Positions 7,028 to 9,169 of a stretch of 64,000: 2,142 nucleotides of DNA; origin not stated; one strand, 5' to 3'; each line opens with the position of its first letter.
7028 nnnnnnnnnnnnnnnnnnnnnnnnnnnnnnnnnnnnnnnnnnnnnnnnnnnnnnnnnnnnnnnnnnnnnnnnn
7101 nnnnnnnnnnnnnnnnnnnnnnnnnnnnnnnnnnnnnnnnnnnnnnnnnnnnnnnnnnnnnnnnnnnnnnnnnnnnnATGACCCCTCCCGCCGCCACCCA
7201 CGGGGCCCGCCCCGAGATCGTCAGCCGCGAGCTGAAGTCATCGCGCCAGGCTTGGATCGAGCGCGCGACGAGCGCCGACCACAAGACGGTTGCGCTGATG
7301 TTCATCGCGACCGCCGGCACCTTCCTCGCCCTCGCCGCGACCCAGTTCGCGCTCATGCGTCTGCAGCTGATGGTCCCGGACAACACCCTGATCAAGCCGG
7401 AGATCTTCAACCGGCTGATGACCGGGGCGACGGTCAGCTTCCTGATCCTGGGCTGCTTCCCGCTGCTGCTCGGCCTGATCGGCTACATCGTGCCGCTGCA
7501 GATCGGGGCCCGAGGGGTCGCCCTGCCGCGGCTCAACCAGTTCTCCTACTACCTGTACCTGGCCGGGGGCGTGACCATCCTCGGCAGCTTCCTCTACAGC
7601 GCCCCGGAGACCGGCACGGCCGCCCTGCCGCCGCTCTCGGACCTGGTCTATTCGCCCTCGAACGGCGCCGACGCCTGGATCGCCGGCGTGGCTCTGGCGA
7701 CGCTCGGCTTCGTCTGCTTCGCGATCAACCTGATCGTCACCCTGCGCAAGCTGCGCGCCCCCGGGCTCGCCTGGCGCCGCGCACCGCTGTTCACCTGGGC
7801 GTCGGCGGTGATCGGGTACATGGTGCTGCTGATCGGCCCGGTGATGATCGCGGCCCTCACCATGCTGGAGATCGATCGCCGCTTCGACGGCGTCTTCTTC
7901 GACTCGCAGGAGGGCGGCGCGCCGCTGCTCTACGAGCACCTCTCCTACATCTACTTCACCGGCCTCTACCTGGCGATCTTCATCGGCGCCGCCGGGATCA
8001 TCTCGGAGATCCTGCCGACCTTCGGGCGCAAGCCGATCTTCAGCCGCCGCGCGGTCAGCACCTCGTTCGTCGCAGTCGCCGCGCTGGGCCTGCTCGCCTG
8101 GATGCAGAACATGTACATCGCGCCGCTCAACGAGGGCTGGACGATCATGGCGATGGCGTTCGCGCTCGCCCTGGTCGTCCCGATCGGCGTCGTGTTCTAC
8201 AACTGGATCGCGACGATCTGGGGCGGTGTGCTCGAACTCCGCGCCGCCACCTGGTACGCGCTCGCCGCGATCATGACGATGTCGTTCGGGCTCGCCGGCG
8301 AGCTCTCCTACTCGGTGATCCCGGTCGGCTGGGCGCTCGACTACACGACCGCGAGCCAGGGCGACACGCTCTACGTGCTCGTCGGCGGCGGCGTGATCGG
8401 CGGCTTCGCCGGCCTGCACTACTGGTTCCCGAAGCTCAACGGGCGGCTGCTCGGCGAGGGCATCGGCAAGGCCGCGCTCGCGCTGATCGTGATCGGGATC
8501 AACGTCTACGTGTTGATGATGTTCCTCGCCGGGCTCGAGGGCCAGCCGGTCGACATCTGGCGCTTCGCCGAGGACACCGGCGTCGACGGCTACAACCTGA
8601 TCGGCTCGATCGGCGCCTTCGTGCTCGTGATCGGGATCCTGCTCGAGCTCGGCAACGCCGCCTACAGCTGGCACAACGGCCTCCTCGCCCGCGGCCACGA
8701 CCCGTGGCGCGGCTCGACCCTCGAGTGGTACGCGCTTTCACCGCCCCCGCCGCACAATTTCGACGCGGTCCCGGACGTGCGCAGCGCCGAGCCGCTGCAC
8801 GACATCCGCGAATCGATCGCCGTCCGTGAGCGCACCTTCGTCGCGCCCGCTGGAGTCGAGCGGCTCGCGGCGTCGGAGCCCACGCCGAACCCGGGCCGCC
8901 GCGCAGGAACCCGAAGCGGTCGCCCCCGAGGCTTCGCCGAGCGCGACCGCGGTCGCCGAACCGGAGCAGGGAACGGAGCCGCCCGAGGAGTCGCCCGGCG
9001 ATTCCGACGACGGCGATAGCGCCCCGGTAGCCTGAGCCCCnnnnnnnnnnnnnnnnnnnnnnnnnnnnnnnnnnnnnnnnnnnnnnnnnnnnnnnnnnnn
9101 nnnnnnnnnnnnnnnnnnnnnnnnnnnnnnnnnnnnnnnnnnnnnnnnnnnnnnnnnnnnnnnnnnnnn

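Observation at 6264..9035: Heme-copper oxidase subunit I/II paralogue pair in which every redox-metal ligand is substituted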

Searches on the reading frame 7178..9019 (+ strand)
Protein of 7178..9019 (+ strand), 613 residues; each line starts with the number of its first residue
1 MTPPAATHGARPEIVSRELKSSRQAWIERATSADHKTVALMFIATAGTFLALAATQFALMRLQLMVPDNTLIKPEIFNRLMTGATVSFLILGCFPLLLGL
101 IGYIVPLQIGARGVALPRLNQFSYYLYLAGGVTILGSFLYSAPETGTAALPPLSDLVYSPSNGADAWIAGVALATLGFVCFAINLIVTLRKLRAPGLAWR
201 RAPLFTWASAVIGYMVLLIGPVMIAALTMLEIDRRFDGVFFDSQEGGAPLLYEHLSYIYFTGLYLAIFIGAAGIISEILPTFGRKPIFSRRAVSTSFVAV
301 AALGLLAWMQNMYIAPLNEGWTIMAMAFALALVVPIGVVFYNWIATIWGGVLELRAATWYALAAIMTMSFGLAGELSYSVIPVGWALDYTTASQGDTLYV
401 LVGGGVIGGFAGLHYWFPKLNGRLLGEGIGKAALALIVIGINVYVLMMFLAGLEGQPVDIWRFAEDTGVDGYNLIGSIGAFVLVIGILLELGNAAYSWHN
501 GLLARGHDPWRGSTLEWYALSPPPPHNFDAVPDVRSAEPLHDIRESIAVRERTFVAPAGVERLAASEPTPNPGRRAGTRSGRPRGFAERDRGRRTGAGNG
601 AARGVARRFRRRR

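Call 7: search_protein_families(library=pfam, proteins=[window:7178-9019:+], max_evalue=0.01)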
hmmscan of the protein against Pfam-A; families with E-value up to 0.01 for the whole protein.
window:7178-9019:+ (613 aa): 1 family
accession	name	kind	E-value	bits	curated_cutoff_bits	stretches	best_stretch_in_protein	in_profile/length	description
PF00115.25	COX1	-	1.1e-81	275.3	34.8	1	38-482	2-436/436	Cytochrome C and Quinol oxidase polypeptide I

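Call 14: search_protein_families(library=ncbifam, proteins=[window:7178-9019:+], max_evalue=0.001)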
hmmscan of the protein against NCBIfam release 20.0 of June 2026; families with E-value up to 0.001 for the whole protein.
window:7178-9019:+ (613 aa): 5 families
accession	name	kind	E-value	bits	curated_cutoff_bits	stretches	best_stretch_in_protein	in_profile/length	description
TIGR02891.1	CtaD_CoxA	equivalog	3.4e-117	392.2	670.75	1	31-533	3-503/504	cytochrome c oxidase subunit I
NF050116.1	cyt_aa3_Actin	exception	2.8e-104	349.8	880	1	31-544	4-517/522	aa3-type cytochrome oxidase subunit I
TIGR02882.1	QoxB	equivalog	6.1e-94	315.7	1015.5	1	21-546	36-562/643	cytochrome aa3 quinol oxidase subunit I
TIGR02843.1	CyoB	equivalog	1e-85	288.5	1020.35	1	23-549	41-572/646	cytochrome o ubiquinol oxidase subunit I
NF011592.0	PRK15017.1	equivalog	2.2e-69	234.9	1271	1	25-545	44-569/663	cytochrome o ubiquinol oxidase subunit I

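Call 15: find_homologous_proteins(query=window:7178-9016:+, max_evalue=1e-10)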
Query window:7178-9016:+ (613 aa): 2638 proteins with E <= 1e-10 among 8000 candidates; the best 120 are listed.
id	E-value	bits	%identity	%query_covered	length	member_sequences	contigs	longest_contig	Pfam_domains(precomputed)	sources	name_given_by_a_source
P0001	0.0e+0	1257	98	94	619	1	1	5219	PF00115.26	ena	-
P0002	0.0e+0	1256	98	94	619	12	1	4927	PF00115.26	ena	-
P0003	0.0e+0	1108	81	97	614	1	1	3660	PF00115.26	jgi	-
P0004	0.0e+0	1062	78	97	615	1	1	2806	PF00115.26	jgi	jgi:cytochrome c oxidase subunit I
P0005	0.0e+0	1055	78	93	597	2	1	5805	PF00115.26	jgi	jgi:cytochrome c oxidase subunit 1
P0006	0.0e+0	1054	81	92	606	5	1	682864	PF00115.26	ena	-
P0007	0.0e+0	1048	81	92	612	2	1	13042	PF00115.26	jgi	jgi:heme/copper-type cytochrome/quinol oxidase subunit 1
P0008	0.0e+0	1047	81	93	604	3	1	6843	PF00115.26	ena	-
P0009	0.0e+0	1046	80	93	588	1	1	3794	PF00115.26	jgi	jgi:heme/copper-type cytochrome/quinol oxidase subunit 1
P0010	0.0e+0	1045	80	92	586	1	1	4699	PF00115.26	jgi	jgi:heme/copper-type cytochrome/quinol oxidase subunit 1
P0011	0.0e+0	1043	81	93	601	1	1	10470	PF00115.26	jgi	jgi:heme/copper-type cytochrome/quinol oxidase subunit 1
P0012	0.0e+0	1042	81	93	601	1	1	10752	PF00115.26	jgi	jgi:heme/copper-type cytochrome/quinol oxidase subunit 1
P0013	0.0e+0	1040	81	93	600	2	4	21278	PF00115.26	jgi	jgi:heme/copper-type cytochrome/quinol oxidase subunit 1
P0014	0.0e+0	1030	80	92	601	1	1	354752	PF00115.26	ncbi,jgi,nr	ncbi:MAG: cytochrome c oxidase subunit [Solirubrobacterales bacterium]|jgi:heme/copper-type cytochro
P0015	0.0e+0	1027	81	90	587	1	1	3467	PF00115.26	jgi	jgi:cytochrome c oxidase subunit 1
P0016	0.0e+0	1026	78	92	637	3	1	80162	PF00115.26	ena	-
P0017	0.0e+0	1024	79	93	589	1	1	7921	PF00115.26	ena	-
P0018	0.0e+0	1024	79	93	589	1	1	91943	PF00115.26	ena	-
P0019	0.0e+0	1024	79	93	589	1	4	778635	PF00115.26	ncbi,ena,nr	ncbi:MAG TPA: cbb3-type cytochrome c oxidase subunit I [Solirubrobacterales bacterium]|nr:cbb3-type 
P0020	0.0e+0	1022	79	93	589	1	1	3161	PF00115.26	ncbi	ncbi:MAG: cbb3-type cytochrome c oxidase subunit I [Solirubrobacterales bacterium]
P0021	0.0e+0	1022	79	93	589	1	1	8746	PF00115.26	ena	-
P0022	0.0e+0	1020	79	93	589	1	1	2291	PF00115.26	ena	-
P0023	0.0e+0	1018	74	98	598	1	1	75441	PF00115.26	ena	-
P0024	0.0e+0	1015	79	92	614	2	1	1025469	PF00115.26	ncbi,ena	-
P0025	0.0e+0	1011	78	93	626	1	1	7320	PF00115.26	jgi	-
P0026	0.0e+0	1011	77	94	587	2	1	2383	PF00115.26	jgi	jgi:heme/copper-type cytochrome/quinol oxidase subunit 1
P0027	1.6e-298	1010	79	91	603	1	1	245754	PF00115.26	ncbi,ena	-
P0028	2.1e-297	1006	78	92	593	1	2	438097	PF00115.26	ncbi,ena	-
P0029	2.0e-296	1003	77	92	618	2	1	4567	PF00115.26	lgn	-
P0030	2.4e-296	1002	76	96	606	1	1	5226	PF00115.26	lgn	-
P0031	1.0e-293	994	78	89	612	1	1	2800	PF00115.26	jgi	jgi:cytochrome c oxidase subunit I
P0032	1.1e-293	994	77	94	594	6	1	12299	PF00115.26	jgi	jgi:cytochrome c oxidase subunit I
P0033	5.5e-293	991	74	95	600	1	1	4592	PF00115.26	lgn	-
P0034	6.3e-292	988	77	91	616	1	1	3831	PF00115.26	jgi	jgi:cytochrome c oxidase subunit 1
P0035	4.2e-290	982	76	91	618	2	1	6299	PF00115.26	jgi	jgi:cytochrome c oxidase subunit 1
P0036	4.9e-290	981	76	92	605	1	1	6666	PF00115.26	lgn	-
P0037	2.0e-288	976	75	91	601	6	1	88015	PF00115.26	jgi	jgi:heme/copper-type cytochrome/quinol oxidase subunit 1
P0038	1.2e-287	974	75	90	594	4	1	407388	PF00115.26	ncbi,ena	-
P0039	1.6e-287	973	75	92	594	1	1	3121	PF00115.26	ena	-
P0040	2.8e-287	972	73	96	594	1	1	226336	PF00115.26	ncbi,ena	-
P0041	2.9e-287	972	74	93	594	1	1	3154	PF00115.26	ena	-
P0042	7.8e-287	971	74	92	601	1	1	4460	PF00115.26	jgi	jgi:cytochrome c oxidase subunit 1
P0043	6.7e-286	968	73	95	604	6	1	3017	PF00115.26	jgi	jgi:heme/copper-type cytochrome/quinol oxidase subunit 1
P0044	4.3e-285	965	74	95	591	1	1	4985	PF00115.26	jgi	jgi:cytochrome c oxidase subunit I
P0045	1.8e-284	963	74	95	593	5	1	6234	PF00115.26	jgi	jgi:heme/copper-type cytochrome/quinol oxidase subunit 1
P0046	2.9e-284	962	77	91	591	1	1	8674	PF00115.26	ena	-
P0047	3.7e-284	962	75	92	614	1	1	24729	PF00115.26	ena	-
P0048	1.1e-283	960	74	91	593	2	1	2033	PF00115.26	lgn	-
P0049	1.4e-283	960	77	90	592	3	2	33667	PF00115.26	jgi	jgi:cytochrome c oxidase subunit 1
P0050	3.7e-283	959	73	98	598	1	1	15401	PF00115.26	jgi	jgi:cytochrome c oxidase subunit 1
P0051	4.2e-283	959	74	95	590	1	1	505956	PF00115.26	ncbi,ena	-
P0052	4.4e-283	959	73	95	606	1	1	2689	PF00115.26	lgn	-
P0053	3.1e-282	956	76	90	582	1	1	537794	PF00115.26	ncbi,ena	-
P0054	4.0e-282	955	75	91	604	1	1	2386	PF00115.26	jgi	jgi:cytochrome c oxidase subunit I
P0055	5.0e-282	955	75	91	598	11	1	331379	PF00115.26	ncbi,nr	ncbi:MAG: ctaD [Solirubrobacterales bacterium]|nr:ctaD [Solirubrobacterales bacterium]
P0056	5.1e-282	955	74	90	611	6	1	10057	PF00115.26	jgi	-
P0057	6.9e-282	955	74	94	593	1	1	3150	PF00115.26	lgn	-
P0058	3.0e-281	952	73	95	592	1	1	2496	PF00115.26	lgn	-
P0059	7.8e-281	951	75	92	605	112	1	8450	PF00115.26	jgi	-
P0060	3.9e-280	949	72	95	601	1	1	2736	PF00115.26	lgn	-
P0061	6.9e-280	948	80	85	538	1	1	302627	PF00115.26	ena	-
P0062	6.9e-280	948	74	94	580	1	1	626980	PF00115.26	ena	-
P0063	9.3e-280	948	72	94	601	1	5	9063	PF00115.26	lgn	-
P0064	2.8e-279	946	75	90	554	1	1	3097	PF00115.26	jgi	jgi:cytochrome c oxidase subunit 1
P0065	8.4e-279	944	73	94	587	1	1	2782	PF00115.26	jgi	jgi:heme/copper-type cytochrome/quinol oxidase subunit 1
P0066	1.4e-278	944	73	93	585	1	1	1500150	PF00115.26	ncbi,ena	-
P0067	2.5e-278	943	73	93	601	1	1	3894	PF00115.26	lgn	-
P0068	4.6e-278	942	75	90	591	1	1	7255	PF00115.26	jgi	jgi:heme/copper-type cytochrome/quinol oxidase subunit 1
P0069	1.8e-277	940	73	97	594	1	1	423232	PF00115.26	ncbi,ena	-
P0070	1.1e-276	937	74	92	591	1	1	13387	PF00115.26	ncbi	-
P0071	1.2e-276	937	73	91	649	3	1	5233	PF00115.26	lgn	-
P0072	6.3e-276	935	75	90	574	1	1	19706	PF00115.26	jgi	jgi:cytochrome c oxidase subunit I+III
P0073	1.5e-275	934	73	92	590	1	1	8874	PF00115.26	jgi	jgi:cytochrome c oxidase subunit 1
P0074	3.9e-275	932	76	88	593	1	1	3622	PF00115.26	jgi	jgi:heme/copper-type cytochrome/quinol oxidase subunit 1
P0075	5.3e-274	929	68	97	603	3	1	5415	PF00115.26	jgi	jgi:cytochrome c oxidase subunit 1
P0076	2.0e-273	927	70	97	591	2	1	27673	PF00115.26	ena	-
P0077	5.3e-273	925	73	93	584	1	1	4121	PF00115.26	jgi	jgi:cytochrome c oxidase subunit 1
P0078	4.3e-272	922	75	89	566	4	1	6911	PF00115.26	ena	-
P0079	7.3e-271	918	71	93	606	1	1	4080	PF00115.26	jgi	jgi:cytochrome c oxidase subunit 1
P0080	9.9e-271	918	72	93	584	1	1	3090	PF00115.26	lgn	-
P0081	1.6e-270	917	71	93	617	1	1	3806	PF00115.26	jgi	jgi:heme/copper-type cytochrome/quinol oxidase subunit 1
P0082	2.4e-270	916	72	93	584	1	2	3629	PF00115.26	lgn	-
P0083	3.8e-270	916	69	97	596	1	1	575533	PF00115.26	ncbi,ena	-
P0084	2.7e-269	913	69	97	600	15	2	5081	PF00115.26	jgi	jgi:cytochrome c oxidase subunit I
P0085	8.9e-269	911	71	95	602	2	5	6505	PF00115.26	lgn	-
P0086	3.5e-268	909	75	86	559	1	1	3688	PF00115.26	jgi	jgi:heme/copper-type cytochrome/quinol oxidase subunit 1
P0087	4.8e-268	909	70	89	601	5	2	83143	PF00115.26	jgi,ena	jgi:cytochrome c oxidase subunit 1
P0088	1.1e-267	908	72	91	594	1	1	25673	PF00115.26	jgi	jgi:heme/copper-type cytochrome/quinol oxidase subunit 1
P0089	1.2e-266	904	67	97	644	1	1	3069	PF00115.26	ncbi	-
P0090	2.8e-266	903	74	89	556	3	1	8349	PF00115.26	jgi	jgi:cytochrome c oxidase subunit I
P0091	6.2e-266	902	70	94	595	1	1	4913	PF00115.26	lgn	-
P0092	1.6e-265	901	68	96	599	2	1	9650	PF00115.26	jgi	jgi:cytochrome c oxidase subunit I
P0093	2.3e-265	900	73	89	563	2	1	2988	PF00115.26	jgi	-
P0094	3.1e-265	900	74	88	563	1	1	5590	PF00115.26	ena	-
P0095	3.7e-265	899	67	98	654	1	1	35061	PF00115.26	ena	-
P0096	4.3e-265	899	72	90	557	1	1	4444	PF00115.26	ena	-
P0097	5.6e-265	899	72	90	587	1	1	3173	PF00115.26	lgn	-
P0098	1.8e-264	897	72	93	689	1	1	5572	PF00115.26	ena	-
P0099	2.2e-264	897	72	89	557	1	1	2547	PF00115.26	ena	-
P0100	2.7e-264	896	70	93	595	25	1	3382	PF00115.26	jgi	-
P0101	3.1e-264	896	72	90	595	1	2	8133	PF00115.26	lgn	-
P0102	3.2e-264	896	72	89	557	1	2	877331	PF00115.26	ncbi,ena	-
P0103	4.4e-264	896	71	90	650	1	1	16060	PF00115.26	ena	-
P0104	6.4e-264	895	71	92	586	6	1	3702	PF00115.26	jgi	jgi:cytochrome c oxidase subunit 1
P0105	6.9e-264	895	70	94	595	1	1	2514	PF00115.26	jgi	jgi:cytochrome c oxidase subunit 1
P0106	6.9e-264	895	70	93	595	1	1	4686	PF00115.26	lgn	-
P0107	7.2e-264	895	67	97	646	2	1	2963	PF00115.26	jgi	jgi:heme/copper-type cytochrome/quinol oxidase subunit 1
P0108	1.1e-263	894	70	93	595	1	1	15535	PF00115.26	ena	-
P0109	1.1e-263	894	71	92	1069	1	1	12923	PF02628.21,PF00115.26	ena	-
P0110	3.5e-263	893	72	91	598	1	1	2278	PF00115.26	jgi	jgi:heme/copper-type cytochrome/quinol oxidase subunit 1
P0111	3.7e-263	893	72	89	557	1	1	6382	PF00115.26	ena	-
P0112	4.9e-263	892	70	93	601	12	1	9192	PF00115.26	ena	-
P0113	5.2e-263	892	69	92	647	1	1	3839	PF00115.26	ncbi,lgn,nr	ncbi:MAG TPA: cbb3-type cytochrome c oxidase subunit I [Solirubrobacterales bacterium]|nr:cbb3-type 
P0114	5.5e-263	892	73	88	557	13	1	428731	PF00115.26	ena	-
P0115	1.0e-262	891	71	91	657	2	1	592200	PF00115.26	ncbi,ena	-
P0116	1.5e-262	891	68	98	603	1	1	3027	PF00115.26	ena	-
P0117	2.3e-262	890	72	90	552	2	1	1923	PF00115.26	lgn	-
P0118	2.6e-262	890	72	90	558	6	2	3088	PF00115.26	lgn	-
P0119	4.0e-262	889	69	93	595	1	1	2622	PF00115.26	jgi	-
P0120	1.6e-261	887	72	90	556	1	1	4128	PF00115.26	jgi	jgi:cytochrome c oxidase subunit 1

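Call 21: find_encoding_contigs(protein=P0066, flank=10000, max_places=2)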
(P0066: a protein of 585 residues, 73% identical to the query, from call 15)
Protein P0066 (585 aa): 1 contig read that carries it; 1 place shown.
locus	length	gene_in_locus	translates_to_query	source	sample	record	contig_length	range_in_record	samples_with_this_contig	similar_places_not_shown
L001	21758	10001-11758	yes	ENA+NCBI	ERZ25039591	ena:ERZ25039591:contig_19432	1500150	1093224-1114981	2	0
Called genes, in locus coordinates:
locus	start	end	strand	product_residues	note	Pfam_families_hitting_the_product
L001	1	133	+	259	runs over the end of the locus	PF00378:ECH_1, PF16113:ECH_2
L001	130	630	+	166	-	PF07883:Cupin_2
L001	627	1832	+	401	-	PF02737:3HCDH_N, PF00725:3HCDH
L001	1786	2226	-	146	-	PF07452:CHRD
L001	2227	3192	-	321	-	PF00892:EamA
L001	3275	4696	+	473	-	PF00324:AA_permease, PF13520:AA_permease_2, PF13906:AA_permease_C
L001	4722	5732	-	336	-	PF07992:Pyr_redox_2, PF13738:Pyr_redox_3, PF00070:Pyr_redox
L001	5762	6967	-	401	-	PF03706:LPG_synthase_TM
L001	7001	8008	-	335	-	PF14378:PAP2_3, PF01569:PAP2 (weak)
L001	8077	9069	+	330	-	PF00106:adh_short (weak), PF04321:RmlD_sub_bind, PF01073:3Beta_HSD, PF01370:Epimerase, PF02719:Polysacc_synt_2, PF13460:NAD_binding_10, PF16363:GDP_Man_Dehyd, PF07993:NAD_binding_4, +1 more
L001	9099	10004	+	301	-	PF00116:COX2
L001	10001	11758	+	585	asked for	PF00115:COX1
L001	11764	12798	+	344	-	PF02628:COX15-CtaA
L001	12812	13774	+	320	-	PF01040:UbiA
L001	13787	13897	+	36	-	-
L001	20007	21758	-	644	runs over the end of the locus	PF00115:COX1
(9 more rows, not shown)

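Call 22: find_encoding_contigs(protein=P0019, flank=10000, max_places=2)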
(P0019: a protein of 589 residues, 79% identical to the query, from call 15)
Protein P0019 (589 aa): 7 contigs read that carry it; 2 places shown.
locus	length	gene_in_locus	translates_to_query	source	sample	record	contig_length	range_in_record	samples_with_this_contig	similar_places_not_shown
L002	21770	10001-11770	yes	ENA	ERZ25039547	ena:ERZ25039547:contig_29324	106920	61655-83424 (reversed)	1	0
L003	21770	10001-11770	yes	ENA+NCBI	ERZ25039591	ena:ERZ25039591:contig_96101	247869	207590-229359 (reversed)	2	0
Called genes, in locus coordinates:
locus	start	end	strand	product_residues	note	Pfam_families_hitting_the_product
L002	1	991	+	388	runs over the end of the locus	PF02771:Acyl-CoA_dh_N, PF02770:Acyl-CoA_dh_M, PF00441:Acyl-CoA_dh_1, PF08028:Acyl-CoA_dh_2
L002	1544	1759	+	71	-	PF00378:ECH_1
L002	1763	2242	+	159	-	PF07883:Cupin_2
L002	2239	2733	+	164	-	PF00190:Cupin_1 (weak), PF07883:Cupin_2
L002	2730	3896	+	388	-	PF02737:3HCDH_N, PF00725:3HCDH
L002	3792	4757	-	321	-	PF00892:EamA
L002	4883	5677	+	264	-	PF01186:Lysyl_oxidase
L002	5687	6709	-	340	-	PF07992:Pyr_redox_2, PF00890:FAD_binding_2 (faint), PF13738:Pyr_redox_3, PF00070:Pyr_redox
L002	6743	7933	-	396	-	PF03706:LPG_synthase_TM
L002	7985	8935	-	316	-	PF14378:PAP2_3, PF01569:PAP2 (weak)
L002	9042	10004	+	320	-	PF00116:COX2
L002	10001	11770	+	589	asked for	PF00115:COX1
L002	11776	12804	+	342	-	PF02628:COX15-CtaA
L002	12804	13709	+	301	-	PF01040:UbiA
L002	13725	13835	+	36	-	-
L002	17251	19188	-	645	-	PF00115:COX1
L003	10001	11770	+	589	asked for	PF00115:COX1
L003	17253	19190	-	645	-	PF00115:COX1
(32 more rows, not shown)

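Call 35: search_protein_representatives(protein=window:7178-9016:+)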
Query: 613 residues. Proteins with E-value up to 0.001 (for the whole library): 9231; up to 1e-10: 3874; up to 1e-30: 622. The best 150 are listed.
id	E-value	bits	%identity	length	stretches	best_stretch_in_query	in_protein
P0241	1.2e-175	601.9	51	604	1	9-588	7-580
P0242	3.2e-138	478.4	52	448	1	105-547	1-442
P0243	1.9e-121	423.0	44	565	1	7-551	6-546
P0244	4.8e-116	405.1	52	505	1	60-441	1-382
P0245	6.6e-109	381.5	67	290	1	303-570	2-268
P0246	2.5e-107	376.3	56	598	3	1-200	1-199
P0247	7.0e-105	368.2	40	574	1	9-553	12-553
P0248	3.0e-97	343.0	49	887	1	45-466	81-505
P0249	2.2e-96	340.2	37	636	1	28-538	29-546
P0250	1.3e-94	334.3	51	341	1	229-552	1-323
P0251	1.8e-92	327.2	61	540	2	60-294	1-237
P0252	2.3e-92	326.9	43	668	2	1-361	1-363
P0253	7.8e-92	325.1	57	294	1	59-322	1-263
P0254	1.6e-89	317.5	53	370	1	8-289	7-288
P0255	1.5e-87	311.0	37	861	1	32-540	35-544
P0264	1.4e-82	294.6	35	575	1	13-549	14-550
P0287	3.3e-72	260.3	33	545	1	31-545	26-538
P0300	8.1e-69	249.1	33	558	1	31-551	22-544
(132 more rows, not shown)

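Call 38: predict_structure(alignment_id=A3)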
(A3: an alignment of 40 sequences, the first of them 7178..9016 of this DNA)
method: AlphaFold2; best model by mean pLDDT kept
length: 613 residues; sequences in the alignment: 40
mean_pLDDT: 73.3   pTM: 0.77
mean pLDDT of the five models: 73.3, 73.2, 71.6, 69.6, 66.8
residues with pLDDT >= 90: 207; 70-90: 180; 50-70: 100; < 50: 126
segments of 3 or more residues with pLDDT < 50: 1-17, 153-157, 386-388, 455-464, 520-547, 557-613
pLDDT, mean of each block of 10 residues (from residue 1): 38 47 73 89 96 89 73 68 80 97 93 92 97 84 57 47 81 96 97 84 93 97 88 68 53 81 94 92 74 91 81 58 76 90 82 83 95 75 52 83 95 90 88 97 88 51 52 85 97 93 68 54 37 36 49 54 37 36 31 29 28 32
secondary structure, 60 per line:
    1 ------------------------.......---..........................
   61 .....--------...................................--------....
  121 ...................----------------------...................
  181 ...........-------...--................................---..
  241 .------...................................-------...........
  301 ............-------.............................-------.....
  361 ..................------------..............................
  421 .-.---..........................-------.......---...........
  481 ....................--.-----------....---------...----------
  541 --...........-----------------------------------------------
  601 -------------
elements in order: H25-31 H35-65 H74-108 H117-139 H162-191 H204-235 H248-282 H290-312 H320-348 H356-378 H391-421 H427-452 H460-466 H470-500 H515-518 H543-553
